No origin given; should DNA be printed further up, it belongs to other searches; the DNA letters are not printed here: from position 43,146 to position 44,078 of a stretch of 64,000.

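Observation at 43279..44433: Alternative oxidase gene immediately followed by dsbB: a minimal quinol-to-O2 sink for disulfide bond formation?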

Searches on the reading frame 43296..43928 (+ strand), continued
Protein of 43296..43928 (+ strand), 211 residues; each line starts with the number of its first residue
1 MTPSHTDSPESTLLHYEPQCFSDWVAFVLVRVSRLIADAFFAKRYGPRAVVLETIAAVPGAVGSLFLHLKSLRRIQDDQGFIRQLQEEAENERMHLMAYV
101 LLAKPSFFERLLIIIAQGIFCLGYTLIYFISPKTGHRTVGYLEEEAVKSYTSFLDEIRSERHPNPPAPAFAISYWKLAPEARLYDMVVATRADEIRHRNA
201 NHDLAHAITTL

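Call 17: find_related_loci(query=window:43296-43928:+, collection=genome_contigs, flank=6000)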
Query window:43296-43928:+ (211 aa) in genome_contigs; peptide patterns used: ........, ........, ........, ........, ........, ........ (x = any residue, [..] = any of these).
600 stretches matched a pattern (row limit reached: there are more); 569 encode a relative of the query (tblastn E <= 1e-3); the best 80 are kept; 80 distinct loci.
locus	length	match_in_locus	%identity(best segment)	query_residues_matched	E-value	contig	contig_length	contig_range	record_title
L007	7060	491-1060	61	16-205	3e-77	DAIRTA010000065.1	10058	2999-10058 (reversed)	MAG TPA_asm: Hyphomonas sp. isolate CTOTU7361 NODE_9416_length_10058_cov_6.996501, whole genome shotgun sequence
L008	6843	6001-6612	58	7-210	6e-77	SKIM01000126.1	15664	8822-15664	MAG: Natronohydrobacter sp. isolate CSBr16_62 CSBr16-3362, whole genome shotgun sequence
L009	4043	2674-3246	60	15-205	2e-76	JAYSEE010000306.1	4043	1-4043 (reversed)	MAG: Ferrovibrio sp. isolate ZZ2_ZZA248_bin.4 NODE_13323_length_4043_cov_5.905216, whole genome shotgun sequence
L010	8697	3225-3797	62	15-205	2e-76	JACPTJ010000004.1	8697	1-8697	MAG: Betaproteobacteria bacterium isolate NC_groundwater_729_Ag_S-0.65um_62_13 S37_SO-6_scaffold_42380, whole genome sho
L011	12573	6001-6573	62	15-205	3e-75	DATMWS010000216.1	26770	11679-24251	MAG TPA_asm: Thiobacillus sp. isolate SMAG_U13100 k141_130320, whole genome shotgun sequence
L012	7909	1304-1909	57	4-205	5e-75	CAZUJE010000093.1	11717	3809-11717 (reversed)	MAG TPA_asm: uncultured Hyphomicrobiales bacterium isolate SRP302447_co1_203 genome assembly, contig: NODE_14670_length_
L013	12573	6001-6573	58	15-205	3e-74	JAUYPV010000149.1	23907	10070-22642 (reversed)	MAG: Hyphomonadaceae bacterium isolate C4_metabat.bin.56 C4_k141_238893, whole genome shotgun sequence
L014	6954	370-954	59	14-208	7e-75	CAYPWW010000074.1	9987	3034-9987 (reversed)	MAG TPA_asm: uncultured Algimonas sp. isolate SRP268394_co1_49 genome assembly, contig: NODE_10429_length_9987_cov_8.845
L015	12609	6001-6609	57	6-208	3e-74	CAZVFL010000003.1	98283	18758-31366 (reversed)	MAG TPA_asm: uncultured Thalassospiraceae bacterium isolate binchicken_co202_61 genome assembly, contig: NODE_54_length_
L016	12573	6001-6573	59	15-205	7e-74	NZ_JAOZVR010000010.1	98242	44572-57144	MAG: Ferrovibrio sp. isolate bin D_3_1 D_3_3_122_length_98242_cov_8, whole genome shotgun sequence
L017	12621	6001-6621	57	1-208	6e-74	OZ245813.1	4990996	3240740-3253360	MAG: Candidatus Endolissoclinum sp. isolate 5219e499-2317-44af-81b6-4ab5b54e47ab genome assembly, chromosome: 1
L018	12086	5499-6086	58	15-210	8e-74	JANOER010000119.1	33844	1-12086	MAG: Rhodobacterales bacterium isolate SOY_65_metabat_207_sub SOY_65_k141_2973857, whole genome shotgun sequence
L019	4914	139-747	59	5-208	6e-74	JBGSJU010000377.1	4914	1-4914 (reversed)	MAG: Rhodobacterales bacterium isolate JTS-AC164 k141_4521145, whole genome shotgun sequence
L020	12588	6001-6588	57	13-208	7e-74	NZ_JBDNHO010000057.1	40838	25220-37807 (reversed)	MAG: Brevundimonas sp. isolate concoct.271.ELB k141_512894, whole genome shotgun sequence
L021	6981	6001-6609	58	9-209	4e-74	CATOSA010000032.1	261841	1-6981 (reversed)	MAG: uncultured Burkholderiales bacterium isolate 35ab09db-a72b-43d9-8f64-0f05210ab128 genome assembly, contig: contig_3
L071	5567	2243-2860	54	1-209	2e-71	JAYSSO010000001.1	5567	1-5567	MAG: Candidatus Lloydbacteria bacterium isolate GFS_12220 GFS_12220_0, whole genome shotgun sequence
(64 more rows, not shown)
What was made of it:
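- Tried and rejected: The genome-collection scan with AOX (call 17) was swamped by proteobacterial AOX.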

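Call 20: find_encoding_contigs(protein=P0001, flank=10000, max_places=3)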
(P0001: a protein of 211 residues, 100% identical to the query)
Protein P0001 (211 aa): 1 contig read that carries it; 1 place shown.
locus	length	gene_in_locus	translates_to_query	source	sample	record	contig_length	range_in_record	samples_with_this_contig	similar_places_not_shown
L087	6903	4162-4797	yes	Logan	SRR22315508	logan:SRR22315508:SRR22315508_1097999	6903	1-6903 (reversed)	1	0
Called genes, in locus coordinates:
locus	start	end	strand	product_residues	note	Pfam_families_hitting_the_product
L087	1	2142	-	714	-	?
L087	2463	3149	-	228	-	PF22935:RM44_endonuclase, PF14622:Ribonucleas_3_3, PF00636:Ribonuclease_3, PF00035:dsrm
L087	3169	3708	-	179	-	PF01029:NusB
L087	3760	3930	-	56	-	PF01783:Ribosomal_L32p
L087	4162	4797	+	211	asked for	PF01786:AOX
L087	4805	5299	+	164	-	PF02600:DsbB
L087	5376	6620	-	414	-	PF00464:SHMT, PF00155:Aminotran_1_2, PF01212:Beta_elim_lyase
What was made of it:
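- Tried and rejected: The look-up for the window's AOX returned only a 6.9-kb Logan contig (call 20), so no genome-wide inventory of oxidases or quinone genes was possible.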

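Call 21: find_encoding_contigs(protein=P0017, flank=8000, max_places=4)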
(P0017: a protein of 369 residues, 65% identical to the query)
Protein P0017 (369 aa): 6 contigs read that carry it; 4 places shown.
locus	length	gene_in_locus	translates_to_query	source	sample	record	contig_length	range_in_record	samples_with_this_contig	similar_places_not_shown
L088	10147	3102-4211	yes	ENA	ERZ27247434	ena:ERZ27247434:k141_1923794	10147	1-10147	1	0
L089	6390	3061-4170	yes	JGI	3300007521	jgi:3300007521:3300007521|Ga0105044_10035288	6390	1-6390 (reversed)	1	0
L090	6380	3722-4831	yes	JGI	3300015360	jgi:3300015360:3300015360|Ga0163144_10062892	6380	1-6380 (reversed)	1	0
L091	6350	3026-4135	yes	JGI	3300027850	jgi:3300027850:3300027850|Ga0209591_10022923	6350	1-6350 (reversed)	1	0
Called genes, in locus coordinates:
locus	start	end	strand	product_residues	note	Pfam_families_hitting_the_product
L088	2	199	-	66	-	?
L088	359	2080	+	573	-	PF03485:Arg_tRNA_synt_N (faint), PF00750:tRNA-synt_1d, PF00133:tRNA-synt_1 (faint), PF01921:tRNA-synt_1f (faint), PF01406:tRNA-synt_1e (faint), PF05746:DALR_1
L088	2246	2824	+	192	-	PF00300:His_Phos_1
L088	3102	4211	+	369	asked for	PF01786:AOX, PF02600:DsbB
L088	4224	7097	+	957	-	PF00133:tRNA-synt_1, PF09334:tRNA-synt_1g (weak), PF08264:Anticodon_1, PF19302:DUF5915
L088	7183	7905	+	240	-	PF11967:RecO_N, PF02565:RecO_C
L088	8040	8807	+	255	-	PF01464:SLT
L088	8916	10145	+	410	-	?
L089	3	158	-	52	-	?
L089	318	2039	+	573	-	PF03485:Arg_tRNA_synt_N (faint), PF00750:tRNA-synt_1d, PF00133:tRNA-synt_1 (faint), PF01921:tRNA-synt_1f (faint), PF01406:tRNA-synt_1e (faint), PF05746:DALR_1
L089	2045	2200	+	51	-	-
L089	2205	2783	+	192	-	PF00300:His_Phos_1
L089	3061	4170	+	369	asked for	PF01786:AOX, PF02600:DsbB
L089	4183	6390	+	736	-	?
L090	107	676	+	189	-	-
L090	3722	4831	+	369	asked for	PF01786:AOX, PF02600:DsbB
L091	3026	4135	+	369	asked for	PF01786:AOX, PF02600:DsbB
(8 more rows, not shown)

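Call 24: find_encoding_contigs(protein=P0010, flank=8000, max_places=2)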
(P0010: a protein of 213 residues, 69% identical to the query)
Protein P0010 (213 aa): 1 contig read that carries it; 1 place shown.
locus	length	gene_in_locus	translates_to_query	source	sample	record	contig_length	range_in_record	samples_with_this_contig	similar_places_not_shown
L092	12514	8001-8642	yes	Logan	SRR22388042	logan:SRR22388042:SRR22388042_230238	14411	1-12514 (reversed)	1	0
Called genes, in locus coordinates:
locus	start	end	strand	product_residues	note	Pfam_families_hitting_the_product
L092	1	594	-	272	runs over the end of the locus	PF00535:Glycos_transf_2, PF10111:Glyco_tranf_2_2 (faint), PF13641:Glyco_tranf_2_3, PF13632:Glyco_trans_2_3 (weak)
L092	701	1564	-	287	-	PF00535:Glycos_transf_2, PF10111:Glyco_tranf_2_2 (faint), PF13641:Glyco_tranf_2_3, PF13506:Glyco_transf_21 (weak)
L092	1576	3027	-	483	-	PF01943:Polysacc_synt, PF13440:Polysacc_synt_3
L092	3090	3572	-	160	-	PF13083:KH_KhpA-B (weak), PF01424:R3H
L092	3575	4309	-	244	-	PF02096:60KD_IMP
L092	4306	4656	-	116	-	PF00825:Ribonuclease_P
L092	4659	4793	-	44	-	PF00468:Ribosomal_L34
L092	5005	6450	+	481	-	PF11638:DnaA_N, PF00308:Bac_DnaA, PF01695:IstB_IS21, PF08299:Bac_DnaA_C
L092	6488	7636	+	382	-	PF00712:DNA_pol3_beta, PF02767:DNA_pol3_beta_2, PF02768:DNA_pol3_beta_3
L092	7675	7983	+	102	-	PF05258:DciA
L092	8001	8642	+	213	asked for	PF01786:AOX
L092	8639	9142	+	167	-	PF02600:DsbB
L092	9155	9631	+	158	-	-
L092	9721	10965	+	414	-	PF13173:AAA_14, PF13635:DUF4143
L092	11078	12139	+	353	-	PF02661:Fic, PF22168:DIP2311-like_C (weak)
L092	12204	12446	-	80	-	-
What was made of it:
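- It sits downstream of dnaA-dnaN-dciA with a 4-nt overlap in L092 (call 24).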

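Call 25: find_encoding_contigs(protein=P0002, flank=8000, max_places=2)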
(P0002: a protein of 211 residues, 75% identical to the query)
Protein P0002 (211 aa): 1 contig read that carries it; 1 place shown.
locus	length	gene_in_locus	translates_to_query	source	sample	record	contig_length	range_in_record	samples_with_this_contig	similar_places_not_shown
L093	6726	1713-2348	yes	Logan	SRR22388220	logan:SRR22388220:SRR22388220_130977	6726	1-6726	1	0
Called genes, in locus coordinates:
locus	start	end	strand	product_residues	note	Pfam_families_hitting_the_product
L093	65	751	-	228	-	PF22935:RM44_endonuclase, PF14622:Ribonucleas_3_3, PF00636:Ribonuclease_3, PF00035:dsrm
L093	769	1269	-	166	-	PF01029:NusB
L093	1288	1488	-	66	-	PF01783:Ribosomal_L32p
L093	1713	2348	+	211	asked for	PF01786:AOX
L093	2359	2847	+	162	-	PF02600:DsbB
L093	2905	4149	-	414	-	PF00464:SHMT, PF00155:Aminotran_1_2, PF01212:Beta_elim_lyase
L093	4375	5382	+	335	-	PF00140:Sigma70_r1_2, PF04542:Sigma70_r2, PF04545:Sigma70_r4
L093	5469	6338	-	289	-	PF01370:Epimerase, PF04321:RmlD_sub_bind, PF16363:GDP_Man_Dehyd, PF07993:NAD_binding_4 (faint)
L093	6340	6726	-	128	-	?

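Call 26: list_cluster_members(proteins=[P0005, P0017, P0018, P0122, P0026, P0027, P0022, P0004, P0020, P0137])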
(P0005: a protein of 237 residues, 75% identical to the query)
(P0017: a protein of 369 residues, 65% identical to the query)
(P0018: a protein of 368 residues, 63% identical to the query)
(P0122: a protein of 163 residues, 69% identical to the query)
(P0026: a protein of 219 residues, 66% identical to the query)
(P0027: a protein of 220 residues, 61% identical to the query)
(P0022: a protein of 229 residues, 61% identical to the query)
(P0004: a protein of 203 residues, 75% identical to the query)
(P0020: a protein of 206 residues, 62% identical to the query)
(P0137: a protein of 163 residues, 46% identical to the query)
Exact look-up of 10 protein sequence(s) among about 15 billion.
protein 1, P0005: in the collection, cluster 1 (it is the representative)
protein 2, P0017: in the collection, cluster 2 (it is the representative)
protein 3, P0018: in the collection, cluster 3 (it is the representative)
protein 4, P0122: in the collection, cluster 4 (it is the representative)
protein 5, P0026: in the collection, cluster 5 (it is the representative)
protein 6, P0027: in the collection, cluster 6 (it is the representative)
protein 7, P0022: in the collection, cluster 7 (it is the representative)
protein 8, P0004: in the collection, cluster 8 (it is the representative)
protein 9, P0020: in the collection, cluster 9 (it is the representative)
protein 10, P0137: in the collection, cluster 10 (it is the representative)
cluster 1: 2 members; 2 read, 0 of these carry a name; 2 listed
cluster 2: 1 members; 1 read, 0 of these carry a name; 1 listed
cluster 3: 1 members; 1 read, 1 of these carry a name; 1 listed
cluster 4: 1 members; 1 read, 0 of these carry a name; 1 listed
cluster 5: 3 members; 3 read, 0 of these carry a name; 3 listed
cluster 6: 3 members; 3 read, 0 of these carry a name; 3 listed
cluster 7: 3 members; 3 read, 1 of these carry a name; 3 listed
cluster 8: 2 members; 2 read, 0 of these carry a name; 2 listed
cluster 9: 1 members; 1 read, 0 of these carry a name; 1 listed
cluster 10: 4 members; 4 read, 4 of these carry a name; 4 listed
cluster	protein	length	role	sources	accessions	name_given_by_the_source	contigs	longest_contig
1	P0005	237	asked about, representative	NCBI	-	-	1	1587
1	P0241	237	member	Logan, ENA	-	-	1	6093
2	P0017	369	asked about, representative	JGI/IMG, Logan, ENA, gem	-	-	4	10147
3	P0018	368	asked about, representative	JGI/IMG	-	ubiquinol oxidase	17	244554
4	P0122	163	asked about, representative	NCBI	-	-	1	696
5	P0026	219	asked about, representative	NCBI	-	-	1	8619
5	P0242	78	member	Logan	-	-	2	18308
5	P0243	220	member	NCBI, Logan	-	-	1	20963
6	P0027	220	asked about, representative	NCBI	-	-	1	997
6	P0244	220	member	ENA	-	-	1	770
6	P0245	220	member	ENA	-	-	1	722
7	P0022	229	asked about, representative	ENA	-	-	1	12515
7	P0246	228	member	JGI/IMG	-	ubiquinol oxidase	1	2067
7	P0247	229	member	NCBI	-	-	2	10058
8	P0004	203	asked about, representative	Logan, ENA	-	-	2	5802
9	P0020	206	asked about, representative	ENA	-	-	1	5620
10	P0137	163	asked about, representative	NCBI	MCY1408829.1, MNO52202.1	Disulfide bond formation protein B [compost metagenome]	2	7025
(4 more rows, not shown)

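Call 33: find_encoding_contigs(protein=P0014, flank=6000, max_places=2)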
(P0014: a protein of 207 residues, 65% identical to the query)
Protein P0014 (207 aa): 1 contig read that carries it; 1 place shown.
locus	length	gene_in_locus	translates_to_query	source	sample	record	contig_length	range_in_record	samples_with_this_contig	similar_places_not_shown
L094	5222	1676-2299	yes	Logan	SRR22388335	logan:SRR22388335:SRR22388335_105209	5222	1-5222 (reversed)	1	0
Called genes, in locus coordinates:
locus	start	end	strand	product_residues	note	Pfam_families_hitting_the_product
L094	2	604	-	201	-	?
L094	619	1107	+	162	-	-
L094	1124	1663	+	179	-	PF02600:DsbB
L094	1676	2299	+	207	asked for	PF01786:AOX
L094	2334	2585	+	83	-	-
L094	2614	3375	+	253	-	PF00326:Peptidase_S9, PF12697:Abhydrolase_6 (faint)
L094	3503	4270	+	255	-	PF00160:Pro_isomerase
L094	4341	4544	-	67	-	PF04024:PspC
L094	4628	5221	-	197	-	?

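Call 34: find_encoding_contigs(protein=P0016, flank=6000, max_places=2)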
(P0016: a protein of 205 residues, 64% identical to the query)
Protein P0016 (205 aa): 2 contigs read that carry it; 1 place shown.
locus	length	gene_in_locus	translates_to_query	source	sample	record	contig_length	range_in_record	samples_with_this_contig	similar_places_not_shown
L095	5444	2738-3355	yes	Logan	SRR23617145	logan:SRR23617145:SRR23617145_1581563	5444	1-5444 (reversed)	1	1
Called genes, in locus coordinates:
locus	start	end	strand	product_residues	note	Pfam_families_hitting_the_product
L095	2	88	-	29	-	?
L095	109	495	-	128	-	PF00072:Response_reg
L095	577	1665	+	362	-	PF13207:AAA_17 (faint)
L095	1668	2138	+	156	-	-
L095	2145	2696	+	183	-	PF02600:DsbB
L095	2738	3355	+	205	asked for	PF01786:AOX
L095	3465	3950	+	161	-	-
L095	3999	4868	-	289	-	PF00551:Formyl_trans_N, PF02911:Formyl_trans_C (weak)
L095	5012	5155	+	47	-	-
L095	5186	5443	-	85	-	?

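Call 35: find_encoding_contigs(protein=P0020, flank=6000, max_places=2)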
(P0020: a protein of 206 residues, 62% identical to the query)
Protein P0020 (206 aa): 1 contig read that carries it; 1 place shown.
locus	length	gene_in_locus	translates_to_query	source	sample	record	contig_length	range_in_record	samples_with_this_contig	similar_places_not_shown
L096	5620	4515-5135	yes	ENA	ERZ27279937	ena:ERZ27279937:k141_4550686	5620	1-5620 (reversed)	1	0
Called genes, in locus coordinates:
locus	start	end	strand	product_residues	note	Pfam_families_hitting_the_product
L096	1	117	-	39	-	?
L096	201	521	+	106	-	-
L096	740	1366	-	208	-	PF01878:EVE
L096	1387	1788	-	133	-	PF00072:Response_reg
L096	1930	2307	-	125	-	PF00072:Response_reg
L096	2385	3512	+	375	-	PF13207:AAA_17 (weak)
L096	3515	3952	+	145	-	PF00085:Thioredoxin (weak)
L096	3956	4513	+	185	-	PF02600:DsbB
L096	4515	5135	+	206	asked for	PF01786:AOX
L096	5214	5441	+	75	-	-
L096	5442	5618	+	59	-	?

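Call 36: find_encoding_contigs(protein=P0008, flank=6000, max_places=2)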
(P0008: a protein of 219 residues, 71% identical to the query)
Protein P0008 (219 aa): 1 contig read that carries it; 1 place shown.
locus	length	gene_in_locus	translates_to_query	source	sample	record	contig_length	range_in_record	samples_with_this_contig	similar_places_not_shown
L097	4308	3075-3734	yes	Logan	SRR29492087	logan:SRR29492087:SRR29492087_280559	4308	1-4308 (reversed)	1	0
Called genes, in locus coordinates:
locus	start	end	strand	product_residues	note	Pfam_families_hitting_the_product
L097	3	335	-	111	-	?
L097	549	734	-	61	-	-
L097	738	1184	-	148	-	-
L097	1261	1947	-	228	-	PF22935:RM44_endonuclase, PF14622:Ribonucleas_3_3, PF00636:Ribonuclease_3, PF00035:dsrm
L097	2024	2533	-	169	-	PF01029:NusB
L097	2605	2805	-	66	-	PF01783:Ribosomal_L32p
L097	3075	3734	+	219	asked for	PF01786:AOX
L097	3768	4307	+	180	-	?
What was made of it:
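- The syntenic locus recurs in L093 and L097 (calls 25, 36).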

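Call 39: search_protein_families(library=pfam, proteins=[L094:619-1104:+, L096:3515-3949:+, L094:1124-1660:+, L096:3956-4510:+, L094:2334-2582:+, L092:9155-9628:+, L095:3465-3947:+, P0018], max_evalue=0.1)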
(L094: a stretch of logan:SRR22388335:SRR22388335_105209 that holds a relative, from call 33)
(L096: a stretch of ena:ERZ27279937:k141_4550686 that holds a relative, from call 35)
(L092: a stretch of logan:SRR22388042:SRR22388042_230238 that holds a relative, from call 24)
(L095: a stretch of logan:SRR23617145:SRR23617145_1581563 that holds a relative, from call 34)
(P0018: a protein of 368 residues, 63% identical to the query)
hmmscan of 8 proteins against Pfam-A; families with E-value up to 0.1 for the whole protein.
L094:619-1104:+ (162 aa): 2 families
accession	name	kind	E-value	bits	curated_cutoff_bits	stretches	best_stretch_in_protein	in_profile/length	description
PF00085.26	Thioredoxin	-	4.8e-05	23.8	23.5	1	67-127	23-84/103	Thioredoxin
PF13098.12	Thioredoxin_2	-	0.0084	16.9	27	1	67-139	10-102/104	Thioredoxin-like domain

L096:3515-3949:+ (145 aa): 2 families
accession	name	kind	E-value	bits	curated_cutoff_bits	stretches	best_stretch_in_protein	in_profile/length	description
PF00085.26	Thioredoxin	-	3.5e-06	27.4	23.5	1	63-122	23-83/103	Thioredoxin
PF13098.12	Thioredoxin_2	-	0.011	16.4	27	1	64-134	10-101/104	Thioredoxin-like domain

L094:1124-1660:+ (179 aa): 1 family
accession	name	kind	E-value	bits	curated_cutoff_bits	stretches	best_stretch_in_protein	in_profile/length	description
PF02600.21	DsbB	-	2.1e-07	31.9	22.1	1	43-171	4-145/148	Disulfide bond formation protein DsbB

L096:3956-4510:+ (185 aa): 1 family
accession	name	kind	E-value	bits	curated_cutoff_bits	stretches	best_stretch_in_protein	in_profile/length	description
PF02600.21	DsbB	-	8.8e-08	33.1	22.1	1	46-123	3-82/148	Disulfide bond formation protein DsbB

L094:2334-2582:+ (83 aa): 2 families
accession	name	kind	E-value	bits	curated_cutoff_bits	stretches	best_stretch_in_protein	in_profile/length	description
PF20535.3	DUF6750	-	0.046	14.1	27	1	5-73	24-93/128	Family of unknown function (DUF6750)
PF14965.11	BRI3BP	-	0.064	13.2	27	1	34-68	122-156/179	Negative regulator of p53/TP53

L092:9155-9628:+ (158 aa): 16 families
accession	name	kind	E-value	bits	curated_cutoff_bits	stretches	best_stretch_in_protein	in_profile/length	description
PF06009.19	Laminin_II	-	6.6e-05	23.4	33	1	84-158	10-80/138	Laminin Domain II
PF06103.16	DUF948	-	6.9e-05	23.4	37.2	1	69-123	11-65/89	Bacterial protein of unknown function (DUF948)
PF05055.17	DUF677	-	9.2e-05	21.9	29.1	1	78-156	237-314/336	Protein of unknown function (DUF677)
PF05667.16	CCDC22_CC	-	0.0024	17.5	39.2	1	80-155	208-282/477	CCDC22 protein coiled-coil region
PF04108.17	ATG17_like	-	0.0032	17.5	43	1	86-154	118-186/355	Autophagy protein ATG17-like domain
PF06210.16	DUF1003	-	0.0051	17.4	27.4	1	57-126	35-101/103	Protein of unknown function (DUF1003)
PF00038.26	Filament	-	0.0051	16.9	40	1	75-155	201-281/313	Intermediate filament protein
PF13476.12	AAA_23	-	0.02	16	27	1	83-154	132-201/201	AAA domain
PF04977.20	DivIC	-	0.022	15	28.9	1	72-120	5-55/80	Septum formation initiator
PF10211.14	Ax_dynein_light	-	0.046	14.2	26.4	1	83-151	118-186/187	Axonemal dynein light chain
PF07889.17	DUF1664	-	0.053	14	34.6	1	78-121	74-117/124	Protein of unknown function (DUF1664)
PF10498.14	IFT57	-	0.059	12.8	40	1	82-156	273-349/360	Intra-flagellar transport protein 57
PF13339.11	AATF-Che1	-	0.063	14.3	24.7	1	87-156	49-119/137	Apoptosis antagonizing transcription factor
PF21773.2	ODAD1_CC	-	0.073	12.6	27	1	79-156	193-270/287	ODAD1 central coiled coil region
PF23067.1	MG280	-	0.075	13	27.4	0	87-143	73-135/259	Uncharacterised protein MG280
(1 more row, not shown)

L095:3465-3947:+ (161 aa): 0 families

P0018 (368 aa): 3 families
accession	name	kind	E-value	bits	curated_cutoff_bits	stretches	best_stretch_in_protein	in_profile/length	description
PF01786.24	AOX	-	6.3e-75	252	22.7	1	4-203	5-216/216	Alternative oxidase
PF02600.21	DsbB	-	1.9e-33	116.4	22.1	1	216-361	2-146/148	Disulfide bond formation protein DsbB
PF03232.19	COQ7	-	0.063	13.3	23.5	1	78-198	34-140/169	Ubiquinone biosynthesis protein COQ7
